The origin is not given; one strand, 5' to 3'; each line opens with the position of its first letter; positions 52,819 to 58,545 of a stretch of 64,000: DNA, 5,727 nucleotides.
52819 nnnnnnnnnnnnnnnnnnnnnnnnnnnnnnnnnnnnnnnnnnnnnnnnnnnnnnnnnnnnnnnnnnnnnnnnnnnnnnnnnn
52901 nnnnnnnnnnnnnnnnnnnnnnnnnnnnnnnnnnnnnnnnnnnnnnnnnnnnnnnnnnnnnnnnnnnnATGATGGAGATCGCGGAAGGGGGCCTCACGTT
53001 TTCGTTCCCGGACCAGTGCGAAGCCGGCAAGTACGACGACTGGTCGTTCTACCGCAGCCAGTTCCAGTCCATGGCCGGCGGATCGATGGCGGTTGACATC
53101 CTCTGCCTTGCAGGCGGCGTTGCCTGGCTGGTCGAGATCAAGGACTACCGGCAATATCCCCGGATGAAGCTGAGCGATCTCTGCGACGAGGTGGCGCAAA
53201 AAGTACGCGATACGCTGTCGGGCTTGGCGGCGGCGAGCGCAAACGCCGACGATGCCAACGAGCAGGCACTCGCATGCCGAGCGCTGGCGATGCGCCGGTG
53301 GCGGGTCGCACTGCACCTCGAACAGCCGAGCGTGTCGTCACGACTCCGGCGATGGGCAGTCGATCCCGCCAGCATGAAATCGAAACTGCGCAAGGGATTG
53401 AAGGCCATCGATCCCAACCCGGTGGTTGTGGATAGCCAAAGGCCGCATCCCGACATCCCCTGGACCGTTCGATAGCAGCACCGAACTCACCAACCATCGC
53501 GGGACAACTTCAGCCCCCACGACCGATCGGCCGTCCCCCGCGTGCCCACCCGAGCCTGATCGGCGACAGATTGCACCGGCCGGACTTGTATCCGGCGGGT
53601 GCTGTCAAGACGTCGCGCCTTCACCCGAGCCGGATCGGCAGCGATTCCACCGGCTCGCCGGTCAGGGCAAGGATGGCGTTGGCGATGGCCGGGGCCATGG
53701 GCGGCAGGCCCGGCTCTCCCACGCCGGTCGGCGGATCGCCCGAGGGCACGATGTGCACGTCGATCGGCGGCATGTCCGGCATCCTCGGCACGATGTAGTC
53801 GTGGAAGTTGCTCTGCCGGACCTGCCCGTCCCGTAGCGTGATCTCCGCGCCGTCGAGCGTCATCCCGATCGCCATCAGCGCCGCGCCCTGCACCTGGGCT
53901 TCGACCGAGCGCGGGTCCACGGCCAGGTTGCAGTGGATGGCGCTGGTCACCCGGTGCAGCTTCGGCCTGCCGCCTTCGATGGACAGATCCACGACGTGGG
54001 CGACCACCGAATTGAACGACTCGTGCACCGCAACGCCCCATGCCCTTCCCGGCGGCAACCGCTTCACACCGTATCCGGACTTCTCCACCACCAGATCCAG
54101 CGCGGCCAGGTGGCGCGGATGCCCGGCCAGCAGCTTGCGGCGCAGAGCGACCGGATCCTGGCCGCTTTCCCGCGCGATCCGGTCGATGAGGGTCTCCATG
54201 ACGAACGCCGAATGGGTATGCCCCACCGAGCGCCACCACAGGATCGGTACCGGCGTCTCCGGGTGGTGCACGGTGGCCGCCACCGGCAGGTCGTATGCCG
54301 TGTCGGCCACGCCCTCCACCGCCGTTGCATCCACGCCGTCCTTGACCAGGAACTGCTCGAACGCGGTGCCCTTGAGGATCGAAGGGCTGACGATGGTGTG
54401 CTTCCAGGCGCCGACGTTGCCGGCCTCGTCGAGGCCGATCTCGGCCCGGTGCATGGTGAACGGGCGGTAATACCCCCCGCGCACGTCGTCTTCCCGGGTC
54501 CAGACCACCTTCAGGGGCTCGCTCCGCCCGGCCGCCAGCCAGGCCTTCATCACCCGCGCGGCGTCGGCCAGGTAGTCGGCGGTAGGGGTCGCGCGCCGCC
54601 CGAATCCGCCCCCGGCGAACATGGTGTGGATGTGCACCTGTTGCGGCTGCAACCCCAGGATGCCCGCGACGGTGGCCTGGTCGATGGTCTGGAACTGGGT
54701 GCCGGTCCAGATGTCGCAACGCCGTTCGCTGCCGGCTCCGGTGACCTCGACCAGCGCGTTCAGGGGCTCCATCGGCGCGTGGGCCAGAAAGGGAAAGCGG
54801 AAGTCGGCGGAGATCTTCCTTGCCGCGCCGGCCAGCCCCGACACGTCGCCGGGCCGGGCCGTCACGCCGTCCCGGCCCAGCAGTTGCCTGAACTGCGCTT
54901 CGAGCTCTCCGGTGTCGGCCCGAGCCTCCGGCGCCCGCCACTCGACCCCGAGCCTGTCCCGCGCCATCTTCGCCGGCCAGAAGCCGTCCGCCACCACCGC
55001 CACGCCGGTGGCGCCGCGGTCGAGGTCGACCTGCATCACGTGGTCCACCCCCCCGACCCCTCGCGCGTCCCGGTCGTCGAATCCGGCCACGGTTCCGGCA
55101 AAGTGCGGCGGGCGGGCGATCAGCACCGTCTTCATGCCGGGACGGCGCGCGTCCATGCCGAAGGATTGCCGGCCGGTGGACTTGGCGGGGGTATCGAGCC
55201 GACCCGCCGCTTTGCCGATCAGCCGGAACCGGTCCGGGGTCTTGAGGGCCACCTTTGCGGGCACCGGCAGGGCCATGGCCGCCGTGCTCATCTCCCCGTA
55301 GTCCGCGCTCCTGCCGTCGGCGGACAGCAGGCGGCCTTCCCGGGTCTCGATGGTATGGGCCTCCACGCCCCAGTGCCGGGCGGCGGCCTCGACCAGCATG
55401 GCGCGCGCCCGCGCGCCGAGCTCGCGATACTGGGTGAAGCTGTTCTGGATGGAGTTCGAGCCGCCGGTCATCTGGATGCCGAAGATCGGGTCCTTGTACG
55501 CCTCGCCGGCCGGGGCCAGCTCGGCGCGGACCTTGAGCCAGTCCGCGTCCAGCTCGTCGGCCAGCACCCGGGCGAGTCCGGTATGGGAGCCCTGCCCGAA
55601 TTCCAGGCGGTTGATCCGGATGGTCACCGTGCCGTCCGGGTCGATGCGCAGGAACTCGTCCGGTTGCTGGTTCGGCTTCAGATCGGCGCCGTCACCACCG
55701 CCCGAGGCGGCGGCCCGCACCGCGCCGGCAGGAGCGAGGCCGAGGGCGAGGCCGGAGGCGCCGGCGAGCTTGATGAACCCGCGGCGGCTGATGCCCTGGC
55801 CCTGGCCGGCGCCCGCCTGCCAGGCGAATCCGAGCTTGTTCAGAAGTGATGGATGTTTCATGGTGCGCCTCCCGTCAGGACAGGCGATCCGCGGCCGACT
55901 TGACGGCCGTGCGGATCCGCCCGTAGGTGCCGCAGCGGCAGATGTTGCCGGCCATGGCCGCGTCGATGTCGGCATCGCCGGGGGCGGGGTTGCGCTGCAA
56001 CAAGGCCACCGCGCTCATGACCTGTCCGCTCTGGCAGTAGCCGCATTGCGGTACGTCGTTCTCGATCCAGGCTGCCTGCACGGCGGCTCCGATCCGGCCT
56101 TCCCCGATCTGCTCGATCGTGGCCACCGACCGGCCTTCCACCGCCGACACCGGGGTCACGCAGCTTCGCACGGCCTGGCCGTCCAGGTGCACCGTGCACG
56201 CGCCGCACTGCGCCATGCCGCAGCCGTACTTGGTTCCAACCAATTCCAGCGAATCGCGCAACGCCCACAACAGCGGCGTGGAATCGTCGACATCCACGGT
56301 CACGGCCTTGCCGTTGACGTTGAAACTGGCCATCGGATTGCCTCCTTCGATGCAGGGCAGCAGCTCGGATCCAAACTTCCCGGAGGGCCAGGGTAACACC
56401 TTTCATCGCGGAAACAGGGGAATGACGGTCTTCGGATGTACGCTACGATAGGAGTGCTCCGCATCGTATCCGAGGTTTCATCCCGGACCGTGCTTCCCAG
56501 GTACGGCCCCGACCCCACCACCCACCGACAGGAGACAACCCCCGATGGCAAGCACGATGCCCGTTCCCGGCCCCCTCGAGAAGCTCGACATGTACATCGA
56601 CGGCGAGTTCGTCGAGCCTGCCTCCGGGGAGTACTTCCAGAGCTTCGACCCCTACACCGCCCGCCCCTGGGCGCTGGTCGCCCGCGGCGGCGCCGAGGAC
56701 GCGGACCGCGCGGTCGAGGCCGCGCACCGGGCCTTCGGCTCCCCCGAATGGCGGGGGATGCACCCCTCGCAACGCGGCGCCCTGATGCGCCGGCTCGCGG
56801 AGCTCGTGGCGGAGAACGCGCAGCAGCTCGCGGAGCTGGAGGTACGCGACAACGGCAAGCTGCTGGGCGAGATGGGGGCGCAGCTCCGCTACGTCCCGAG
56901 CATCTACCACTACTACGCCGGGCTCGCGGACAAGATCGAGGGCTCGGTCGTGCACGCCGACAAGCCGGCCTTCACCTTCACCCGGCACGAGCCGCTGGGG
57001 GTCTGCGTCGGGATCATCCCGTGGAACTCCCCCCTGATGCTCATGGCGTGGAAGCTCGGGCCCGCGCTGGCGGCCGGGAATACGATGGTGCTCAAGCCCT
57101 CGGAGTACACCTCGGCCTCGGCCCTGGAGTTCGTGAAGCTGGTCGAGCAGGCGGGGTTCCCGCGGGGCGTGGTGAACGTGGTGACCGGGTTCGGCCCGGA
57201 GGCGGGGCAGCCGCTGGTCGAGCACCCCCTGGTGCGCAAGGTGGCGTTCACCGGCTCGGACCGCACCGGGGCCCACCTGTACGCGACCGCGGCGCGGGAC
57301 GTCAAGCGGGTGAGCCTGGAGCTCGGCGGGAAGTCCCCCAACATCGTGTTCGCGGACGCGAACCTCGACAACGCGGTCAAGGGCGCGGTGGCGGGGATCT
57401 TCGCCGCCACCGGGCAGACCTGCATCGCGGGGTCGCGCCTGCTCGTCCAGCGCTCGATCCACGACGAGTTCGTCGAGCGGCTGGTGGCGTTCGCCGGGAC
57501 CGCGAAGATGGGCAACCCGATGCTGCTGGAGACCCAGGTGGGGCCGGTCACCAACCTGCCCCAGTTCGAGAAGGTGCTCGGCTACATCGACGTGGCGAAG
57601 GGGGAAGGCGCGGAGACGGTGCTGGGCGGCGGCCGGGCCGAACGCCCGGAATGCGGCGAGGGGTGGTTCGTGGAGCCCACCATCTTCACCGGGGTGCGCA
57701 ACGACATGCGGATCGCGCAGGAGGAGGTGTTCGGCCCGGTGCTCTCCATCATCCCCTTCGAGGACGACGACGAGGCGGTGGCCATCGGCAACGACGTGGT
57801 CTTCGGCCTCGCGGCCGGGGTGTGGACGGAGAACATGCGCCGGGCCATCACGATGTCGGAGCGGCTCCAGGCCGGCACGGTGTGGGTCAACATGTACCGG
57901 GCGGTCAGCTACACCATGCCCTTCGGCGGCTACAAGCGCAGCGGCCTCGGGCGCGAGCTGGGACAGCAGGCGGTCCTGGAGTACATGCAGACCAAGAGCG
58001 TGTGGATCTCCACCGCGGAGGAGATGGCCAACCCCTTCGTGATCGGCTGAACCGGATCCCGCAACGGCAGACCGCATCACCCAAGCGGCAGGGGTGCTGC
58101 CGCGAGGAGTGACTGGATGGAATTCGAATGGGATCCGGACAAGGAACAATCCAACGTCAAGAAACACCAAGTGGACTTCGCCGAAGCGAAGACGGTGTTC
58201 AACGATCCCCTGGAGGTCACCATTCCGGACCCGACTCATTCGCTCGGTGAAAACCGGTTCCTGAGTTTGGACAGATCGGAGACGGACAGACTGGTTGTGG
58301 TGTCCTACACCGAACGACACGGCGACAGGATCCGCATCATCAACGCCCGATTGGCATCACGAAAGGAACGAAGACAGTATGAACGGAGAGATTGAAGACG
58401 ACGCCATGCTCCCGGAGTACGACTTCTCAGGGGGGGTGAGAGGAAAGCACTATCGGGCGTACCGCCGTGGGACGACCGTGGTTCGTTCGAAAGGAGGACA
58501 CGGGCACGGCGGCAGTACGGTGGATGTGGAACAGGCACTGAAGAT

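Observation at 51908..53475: Coupled ABC-type ATPase plus small PD-(D/E)XK nuclease: candidate two-gene anti-phage system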

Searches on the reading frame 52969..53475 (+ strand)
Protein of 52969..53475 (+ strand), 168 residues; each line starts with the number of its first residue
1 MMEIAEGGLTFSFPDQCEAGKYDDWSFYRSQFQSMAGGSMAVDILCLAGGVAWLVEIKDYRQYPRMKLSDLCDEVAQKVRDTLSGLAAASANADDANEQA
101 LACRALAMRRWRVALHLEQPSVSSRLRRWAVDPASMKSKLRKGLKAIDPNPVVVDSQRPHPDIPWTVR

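Call 3: search_protein_families(library=pfam, proteins=[window:52969-53475:+], max_evalue=1)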
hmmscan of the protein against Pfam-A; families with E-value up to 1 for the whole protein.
window:52969-53475:+ (168 aa): 1 family
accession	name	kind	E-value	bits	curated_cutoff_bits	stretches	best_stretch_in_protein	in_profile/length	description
PF16065.10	DUF4807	-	0.14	12.3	27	1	75-129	20-75/126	Domain of unknown function (DUF4807)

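Call 4: search_protein_families(library=padloc, proteins=[window:52969-53475:+], max_evalue=1)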
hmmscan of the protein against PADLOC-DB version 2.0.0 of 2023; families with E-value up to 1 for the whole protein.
window:52969-53475:+ (168 aa): 6 families
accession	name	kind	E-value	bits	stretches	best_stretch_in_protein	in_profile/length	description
PDLC04145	HEC-02A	-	3.8e-64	214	1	3-167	4-168/170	-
PDLC04228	HEC-02B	-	7.6e-16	56.6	2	2-61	1-59/199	-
PDLC04229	HEC-02B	-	8.2e-06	23.6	1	2-65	1-64/171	-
PDLC04224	HEC-02B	-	0.0023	15.8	1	1-96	1-104/182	-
PDLC04218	HEC-02B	-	0.0043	15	1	7-66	6-60/175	-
PDLC04220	HEC-02B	-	0.012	13.5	1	1-62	1-56/172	-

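Call 5: search_protein_families(library=ncbifam, proteins=[window:52969-53475:+], max_evalue=1)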
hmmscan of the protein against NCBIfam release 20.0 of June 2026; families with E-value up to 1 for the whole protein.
window:52969-53475:+ (168 aa): 0 families

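Call 10: find_homologous_proteins(query=window:52969-53475:+)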
Query window:52969-53475:+ (168 aa): 637 proteins with E <= 0.001 among 739 candidates; the best 120 are listed.
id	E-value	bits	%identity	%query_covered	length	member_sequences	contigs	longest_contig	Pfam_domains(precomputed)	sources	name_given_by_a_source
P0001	2.4e-108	378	100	100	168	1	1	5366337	-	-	-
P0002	3.9e-99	348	93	100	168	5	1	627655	-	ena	-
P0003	1.3e-90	320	86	100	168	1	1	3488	-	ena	-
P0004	5.7e-90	318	86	100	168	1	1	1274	-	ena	-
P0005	2.2e-88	313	84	100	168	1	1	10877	-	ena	-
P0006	3.5e-88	312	83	100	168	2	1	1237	-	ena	-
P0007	3.1e-87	309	83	100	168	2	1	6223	-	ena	-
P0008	3.4e-86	305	81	100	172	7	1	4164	-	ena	-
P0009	3.9e-86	305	83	100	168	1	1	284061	-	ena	-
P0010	4.3e-86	305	83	100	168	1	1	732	-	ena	-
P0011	1.4e-85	303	82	100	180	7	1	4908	-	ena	-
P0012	1.6e-85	303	83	100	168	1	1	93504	-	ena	-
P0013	2.9e-84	299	82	100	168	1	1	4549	-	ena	-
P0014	2.9e-83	296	80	100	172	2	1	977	-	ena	-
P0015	1.1e-82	294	80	100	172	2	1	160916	-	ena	-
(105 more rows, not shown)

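Call 16: search_solved_structures(query=A1, max_evalue=10, show_alignments=2)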
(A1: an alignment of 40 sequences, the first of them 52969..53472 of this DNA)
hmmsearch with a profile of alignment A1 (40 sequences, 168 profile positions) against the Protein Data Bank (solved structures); distinct sequences matched with E-value up to 10: 0.

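Call 22: predict_structure(alignment_id=A1)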
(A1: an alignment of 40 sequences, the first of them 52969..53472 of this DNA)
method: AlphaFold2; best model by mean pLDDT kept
length: 168 residues; sequences in the alignment: 40
mean_pLDDT: 90.1   pTM: 0.87
mean pLDDT of the five models: 90.1, 89.9, 89.7, 89.1, 87.3
residues with pLDDT >= 90: 125; 70-90: 27; 50-70: 16; < 50: 0
segments of 3 or more residues with pLDDT < 50: none
pLDDT, mean of each block of 10 residues (from residue 1): 93 94 95 91 96 95 66 95 98 96 97 93 59 88 96 90 92
secondary structure, 60 per line:
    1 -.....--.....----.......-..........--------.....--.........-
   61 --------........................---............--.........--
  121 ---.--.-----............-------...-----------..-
elements in order: E2-6 E9-13 E18-21 H26-35 E44-48 E51-59 H69-92 H96-107 E110-118 H133-144 E152-154

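Call 27: fold_search(model_id=the predicted structure, library=pdb)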
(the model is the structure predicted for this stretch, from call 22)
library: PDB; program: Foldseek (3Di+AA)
matches with E <= 10: 705; with E <= 0.001: 0
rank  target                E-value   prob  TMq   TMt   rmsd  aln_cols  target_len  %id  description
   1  1y88                  6.5e-02  0.44  0.31  0.29   9.4       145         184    7  Crystal Structure of Protein of Unknown Function AF1548 (released 2004-12-21)
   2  7tji_C                8.4e-02  0.21  0.25  0.10   8.5       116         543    9  S. cerevisiae ORC bound to 84 bp ARS1 DNA and Cdc6 (state 2) with flexible Orc6 N-terminal domain (released 2022-10-05)
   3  6hiw_DI               8.4e-02  0.14  0.16  0.08   9.8        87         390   17  Cryo-EM structure of the Trypanosoma brucei mitochondrial ribosome - This entry contains the complete small mitoribos (released 2018-09-26)
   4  6bz9_A                1.4e-01  0.11  0.23  0.23  15.1       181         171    7  Crystal structure of human caspase-1 in complex with Ac-FLTD-CMK (released 2018-06-13)
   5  8usb_F                1.5e-01  0.12  0.21  0.12   8.4       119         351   13  Non-substrate-engaged human 26S proteasome with Nub1/FAT10 bound to Rpn1 (released 2024-11-06)
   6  9f9l_C                1.5e-01  0.10  0.24  0.22  12.9       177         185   12  Crystal structure of MUS81-EME1 bound by compound 16. (released 2024-07-03)
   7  8z4i_B                1.6e-01  0.30  0.23  0.13   7.3       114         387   11  crystal structure of Cdn1 in complex with cA3 (released 2026-02-04)
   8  9bcx_D                1.7e-01  0.21  0.27  0.11   8.3       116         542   10  Cryo-EM structure of the S. cerevisiae ORC-Cdc6-Mcm2-7-DNA complex with a fully closed Mcm2-Mcm5 DNA entry gate (released 2025-01-01)
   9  2wcw_A                1.8e-01  0.23  0.24  0.31   6.4       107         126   15  1.6A resolution structure of Archaeoglobus fulgidus Hjc, a Holliday junction resolvase from an archaeal hyperthermophi (released 2009-03-24)
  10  3fov                  2.1e-01  0.25  0.27  0.40  10.4       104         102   13  Crystal structure of protein RPA0323 of unknown function from Rhodopseudomonas palustris (released 2009-01-13)
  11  6pzp_A                2.1e-01  0.11  0.23  0.22  14.9       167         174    8  Crystal structure of caspase-1 in complex with VX-765 (released 2020-08-05)
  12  9hny_DI               2.2e-01  0.15  0.24  0.13  10.6       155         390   14  Mitoribosomal small subunit in complex with Mettl15 and Mettl17 (released 2025-03-26)
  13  2wcz_A                2.4e-01  0.20  0.25  0.32   5.9       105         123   14  1.6A resolution structure of Archaeoglobus fulgidus Hjc, a Holliday junction resolvase from an archaeal hyperthermophi (released 2009-03-24)
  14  6hz4_M                2.4e-01  0.13  0.26  0.14  12.6       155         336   10  Structure of McrBC without DNA binding domains (one half of the full complex) (released 2019-07-24)
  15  2aud                  2.4e-01  0.11  0.13  0.10   6.0        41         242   24  Unliganded HincII (released 2005-10-04)
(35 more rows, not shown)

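Call 67: search_dna_similar(query=window:52969-53472:+, collection=plasmids, mode=protein, max_rows=12)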
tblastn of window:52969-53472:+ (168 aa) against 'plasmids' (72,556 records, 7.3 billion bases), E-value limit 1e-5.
Records with a match: 2; places in all: 2; records where one place covers at least 80% of the query: 2.
Best place of each record, by identity: <60% 2.
By first word of the organism name: Pseudanabaena 1; Paracoccus 1.
By predicted mobility (MOB-suite, as given by PLSDB): non-mobilizable 2.
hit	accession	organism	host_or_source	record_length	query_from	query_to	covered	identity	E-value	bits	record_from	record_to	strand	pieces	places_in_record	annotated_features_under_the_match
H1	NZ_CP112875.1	Pseudanabaena galeata CCNP1313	-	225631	1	167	99%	47.3%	1e-35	137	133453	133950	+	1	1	hypothetical protein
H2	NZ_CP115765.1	Paracoccus sp. SCSIO 75233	cell culture,sediment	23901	6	155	89%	44.7%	1e-28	117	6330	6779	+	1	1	hypothetical protein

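Call 68: fold_search(model_id=the predicted structure, library=viral)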
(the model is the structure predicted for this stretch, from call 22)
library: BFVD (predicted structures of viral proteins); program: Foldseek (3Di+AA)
matches with E <= 10: 598; with E <= 0.001: 0
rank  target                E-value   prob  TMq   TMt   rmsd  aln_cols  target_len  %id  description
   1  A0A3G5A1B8            1.1e-02  0.60  0.31  0.26   7.4       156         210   10  Uncharacterized protein [Harvfovirus sp.]
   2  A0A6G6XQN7            1.6e-02  0.44  0.28  0.14  10.3       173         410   13  (no name in the UniProt tables at hand)
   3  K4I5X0                2.0e-02  0.69  0.29  0.25   6.7       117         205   12  Uncharacterized protein [Salmonella phage STML-198]
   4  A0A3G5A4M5            2.6e-02  0.38  0.28  0.12  11.8       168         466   11  C2H2-type domain-containing protein [Harvfovirus sp.]
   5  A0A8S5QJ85            3.0e-02  0.72  0.32  0.21   7.6       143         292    8  Restriction endonuclease [Siphoviridae sp. ctezl47]
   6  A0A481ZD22            3.2e-02  0.23  0.20  0.16  10.2       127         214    8  Endonuclease [Pithovirus LCPAC404]
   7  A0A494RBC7            3.4e-02  0.30  0.30  0.34  14.5       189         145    7  (no name in the UniProt tables at hand)
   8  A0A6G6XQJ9            3.4e-02  0.28  0.21  0.14   9.0       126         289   11  (no name in the UniProt tables at hand)
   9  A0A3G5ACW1            3.6e-02  0.35  0.27  0.15  10.1       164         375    9  C2H2-type domain-containing protein [Hyperionvirus sp.]
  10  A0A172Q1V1            4.1e-02  0.35  0.34  0.31  10.9       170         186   11  Uncharacterized protein [Escherichia phage MX01]
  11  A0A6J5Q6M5            4.1e-02  0.21  0.26  0.27  20.0       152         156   14  VRR-NUC domain containing protein [uncultured Caudovirales phage]
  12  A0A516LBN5            4.4e-02  0.25  0.26  0.21  13.4       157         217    7  (no name in the UniProt tables at hand)
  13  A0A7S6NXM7            5.0e-02  0.60  0.34  0.31   9.0       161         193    9  Uncharacterized protein [Bathycoccus sp. RCC716 virus 1]
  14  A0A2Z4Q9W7            5.0e-02  0.35  0.27  0.22   8.1       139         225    7  (no name in the UniProt tables at hand)
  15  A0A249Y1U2            7.9e-02  0.28  0.20  0.12   9.8       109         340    8  (no name in the UniProt tables at hand)
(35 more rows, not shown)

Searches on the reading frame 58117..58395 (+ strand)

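Call 7: search_protein_families(library=pfam, proteins=[window:58117-58395:+], max_evalue=0.01)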
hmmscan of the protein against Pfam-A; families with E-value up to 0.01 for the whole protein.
window:58117-58395:+ (92 aa): 1 family
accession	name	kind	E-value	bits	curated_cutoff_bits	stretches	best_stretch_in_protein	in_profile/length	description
PF04365.19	BrnT_toxin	-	1.4e-25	89.8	34.5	1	5-84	1-77/77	Ribonuclease toxin, BrnT, of type II toxin-antitoxin system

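Call 63: search_protein_families(library=padloc, proteins=[window:58117-58395:+], max_evalue=0.00001)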
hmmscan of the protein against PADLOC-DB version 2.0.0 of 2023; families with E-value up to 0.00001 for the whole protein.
window:58117-58395:+ (92 aa): 0 families
